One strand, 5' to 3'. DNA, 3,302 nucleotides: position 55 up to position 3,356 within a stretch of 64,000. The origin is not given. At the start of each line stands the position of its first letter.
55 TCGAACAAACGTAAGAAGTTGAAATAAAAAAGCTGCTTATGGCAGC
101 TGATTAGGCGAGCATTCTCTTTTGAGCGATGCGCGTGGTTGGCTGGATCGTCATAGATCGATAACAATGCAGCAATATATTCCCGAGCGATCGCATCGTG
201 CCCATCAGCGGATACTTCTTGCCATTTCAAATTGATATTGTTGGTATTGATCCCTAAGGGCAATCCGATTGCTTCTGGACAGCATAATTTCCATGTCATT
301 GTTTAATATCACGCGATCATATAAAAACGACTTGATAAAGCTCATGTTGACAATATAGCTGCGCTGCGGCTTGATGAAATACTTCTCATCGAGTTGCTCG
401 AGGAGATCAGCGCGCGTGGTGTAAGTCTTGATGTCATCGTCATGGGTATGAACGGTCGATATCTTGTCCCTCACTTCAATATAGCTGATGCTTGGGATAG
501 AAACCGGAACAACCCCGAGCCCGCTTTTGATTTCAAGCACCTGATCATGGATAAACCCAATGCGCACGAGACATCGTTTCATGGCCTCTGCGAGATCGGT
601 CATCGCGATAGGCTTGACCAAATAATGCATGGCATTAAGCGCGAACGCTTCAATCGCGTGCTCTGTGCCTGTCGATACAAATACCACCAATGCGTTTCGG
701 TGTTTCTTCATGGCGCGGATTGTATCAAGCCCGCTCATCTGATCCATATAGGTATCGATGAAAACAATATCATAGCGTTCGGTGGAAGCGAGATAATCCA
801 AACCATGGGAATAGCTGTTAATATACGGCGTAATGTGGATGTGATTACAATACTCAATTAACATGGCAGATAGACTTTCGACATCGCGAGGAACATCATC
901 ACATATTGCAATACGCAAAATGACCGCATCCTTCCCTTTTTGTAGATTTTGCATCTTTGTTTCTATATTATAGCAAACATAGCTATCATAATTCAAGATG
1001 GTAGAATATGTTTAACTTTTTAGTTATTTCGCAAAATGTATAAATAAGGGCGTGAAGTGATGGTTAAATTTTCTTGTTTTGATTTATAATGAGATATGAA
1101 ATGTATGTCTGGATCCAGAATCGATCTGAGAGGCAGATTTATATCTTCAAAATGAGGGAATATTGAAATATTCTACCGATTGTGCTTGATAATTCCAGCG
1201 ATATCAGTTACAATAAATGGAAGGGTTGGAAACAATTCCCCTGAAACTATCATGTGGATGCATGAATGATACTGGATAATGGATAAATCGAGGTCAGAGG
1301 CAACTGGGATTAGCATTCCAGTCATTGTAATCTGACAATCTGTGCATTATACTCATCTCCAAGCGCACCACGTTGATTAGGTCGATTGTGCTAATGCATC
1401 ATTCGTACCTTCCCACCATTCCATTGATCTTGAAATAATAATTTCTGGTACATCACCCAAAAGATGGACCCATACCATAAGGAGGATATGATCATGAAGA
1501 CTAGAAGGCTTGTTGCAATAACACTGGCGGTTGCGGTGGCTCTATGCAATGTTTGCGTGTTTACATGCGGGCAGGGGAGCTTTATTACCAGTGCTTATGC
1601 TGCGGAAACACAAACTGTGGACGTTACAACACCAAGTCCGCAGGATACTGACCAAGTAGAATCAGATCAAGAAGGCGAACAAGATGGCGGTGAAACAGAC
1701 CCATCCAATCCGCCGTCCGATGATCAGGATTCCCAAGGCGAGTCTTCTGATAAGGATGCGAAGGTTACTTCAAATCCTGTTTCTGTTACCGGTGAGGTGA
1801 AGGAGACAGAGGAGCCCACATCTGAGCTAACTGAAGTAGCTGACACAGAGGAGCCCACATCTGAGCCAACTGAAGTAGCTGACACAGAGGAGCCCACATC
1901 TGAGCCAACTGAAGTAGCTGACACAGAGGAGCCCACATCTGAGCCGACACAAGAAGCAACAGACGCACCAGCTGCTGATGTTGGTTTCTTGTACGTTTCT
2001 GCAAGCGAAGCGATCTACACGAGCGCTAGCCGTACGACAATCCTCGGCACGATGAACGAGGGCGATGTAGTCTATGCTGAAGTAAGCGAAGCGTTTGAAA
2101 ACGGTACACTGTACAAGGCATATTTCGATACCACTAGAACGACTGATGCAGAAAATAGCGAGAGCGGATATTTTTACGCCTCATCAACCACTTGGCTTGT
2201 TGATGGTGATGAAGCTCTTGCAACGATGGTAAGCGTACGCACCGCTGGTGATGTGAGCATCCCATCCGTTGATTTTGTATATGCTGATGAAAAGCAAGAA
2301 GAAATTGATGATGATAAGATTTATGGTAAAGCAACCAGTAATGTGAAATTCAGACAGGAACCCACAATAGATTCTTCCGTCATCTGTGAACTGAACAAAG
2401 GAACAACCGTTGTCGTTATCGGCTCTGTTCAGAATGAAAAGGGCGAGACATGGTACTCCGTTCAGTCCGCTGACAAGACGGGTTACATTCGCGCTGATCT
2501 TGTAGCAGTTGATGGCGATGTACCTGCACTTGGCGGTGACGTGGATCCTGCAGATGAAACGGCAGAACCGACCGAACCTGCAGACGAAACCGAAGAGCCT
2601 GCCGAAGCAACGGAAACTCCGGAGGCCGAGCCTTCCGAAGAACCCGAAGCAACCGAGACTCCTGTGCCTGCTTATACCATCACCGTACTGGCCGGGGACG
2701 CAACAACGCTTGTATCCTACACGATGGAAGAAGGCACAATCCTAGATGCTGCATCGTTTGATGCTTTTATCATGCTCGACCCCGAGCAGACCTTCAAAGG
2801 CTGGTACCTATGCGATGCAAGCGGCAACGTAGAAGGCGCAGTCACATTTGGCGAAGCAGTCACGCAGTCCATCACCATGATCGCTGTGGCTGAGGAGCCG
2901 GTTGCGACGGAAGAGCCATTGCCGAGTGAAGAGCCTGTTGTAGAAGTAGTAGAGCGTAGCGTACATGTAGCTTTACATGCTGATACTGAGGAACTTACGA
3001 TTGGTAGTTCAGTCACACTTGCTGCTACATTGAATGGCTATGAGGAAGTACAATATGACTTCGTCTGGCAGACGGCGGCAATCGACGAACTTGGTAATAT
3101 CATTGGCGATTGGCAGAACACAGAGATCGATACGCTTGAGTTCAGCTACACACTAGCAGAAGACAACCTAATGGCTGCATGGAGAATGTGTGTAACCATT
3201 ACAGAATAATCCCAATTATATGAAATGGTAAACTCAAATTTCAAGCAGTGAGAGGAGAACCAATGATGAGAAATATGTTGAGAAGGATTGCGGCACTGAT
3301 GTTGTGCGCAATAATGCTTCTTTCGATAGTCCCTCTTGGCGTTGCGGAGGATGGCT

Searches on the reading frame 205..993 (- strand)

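Call 3: search_protein_families(library=pfam, proteins=[window:205-993:-], max_evalue=0.01)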
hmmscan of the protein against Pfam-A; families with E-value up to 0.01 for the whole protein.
window:205-993:- (262 aa): 2 families
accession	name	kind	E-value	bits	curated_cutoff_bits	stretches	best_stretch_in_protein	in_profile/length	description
PF04397.21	LytTR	-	1.2e-14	54.7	22.6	1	161-249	3-96/98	LytTr DNA-binding domain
PF00072.30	Response_reg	-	1.3e-13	51.5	30.2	1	28-138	1-110/111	Response regulator receiver domain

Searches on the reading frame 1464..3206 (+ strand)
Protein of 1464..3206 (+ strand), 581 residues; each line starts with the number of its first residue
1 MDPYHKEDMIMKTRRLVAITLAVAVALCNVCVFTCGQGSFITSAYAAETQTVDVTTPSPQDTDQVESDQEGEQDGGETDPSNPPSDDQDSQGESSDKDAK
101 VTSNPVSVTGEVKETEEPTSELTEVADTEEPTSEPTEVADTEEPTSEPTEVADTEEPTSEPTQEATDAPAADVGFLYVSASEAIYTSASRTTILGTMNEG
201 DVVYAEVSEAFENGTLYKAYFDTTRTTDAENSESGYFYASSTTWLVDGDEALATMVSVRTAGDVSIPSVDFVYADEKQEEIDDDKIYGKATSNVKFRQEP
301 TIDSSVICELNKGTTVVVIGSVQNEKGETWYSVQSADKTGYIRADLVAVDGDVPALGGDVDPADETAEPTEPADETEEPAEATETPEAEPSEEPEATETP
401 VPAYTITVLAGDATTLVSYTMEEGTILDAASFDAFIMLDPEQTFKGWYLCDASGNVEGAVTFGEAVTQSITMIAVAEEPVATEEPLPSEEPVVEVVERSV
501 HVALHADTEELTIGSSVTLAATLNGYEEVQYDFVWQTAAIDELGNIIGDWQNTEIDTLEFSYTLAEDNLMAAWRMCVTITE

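Call 3: search_protein_families(library=pfam, proteins=[window:1464-3206:+], max_evalue=0.01)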
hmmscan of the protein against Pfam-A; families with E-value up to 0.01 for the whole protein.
window:1464-3206:+ (581 aa): 1 family
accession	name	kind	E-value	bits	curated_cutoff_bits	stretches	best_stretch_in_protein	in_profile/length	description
PF08239.17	SH3_3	-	9.6e-10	38.9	27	1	292-347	1-53/54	Bacterial SH3 domain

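Call 5: search_protein_families(library=ncbifam, proteins=[window:1464-3206:+], max_evalue=0.01)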
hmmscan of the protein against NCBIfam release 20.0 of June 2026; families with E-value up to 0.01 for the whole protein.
window:1464-3206:+ (581 aa): 1 family
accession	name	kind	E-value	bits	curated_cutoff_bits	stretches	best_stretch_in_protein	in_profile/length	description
NF040678.1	EntFM_CwpFM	equivalog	2.5e-06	26.8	720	1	257-351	102-193/430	enterotoxin EntFM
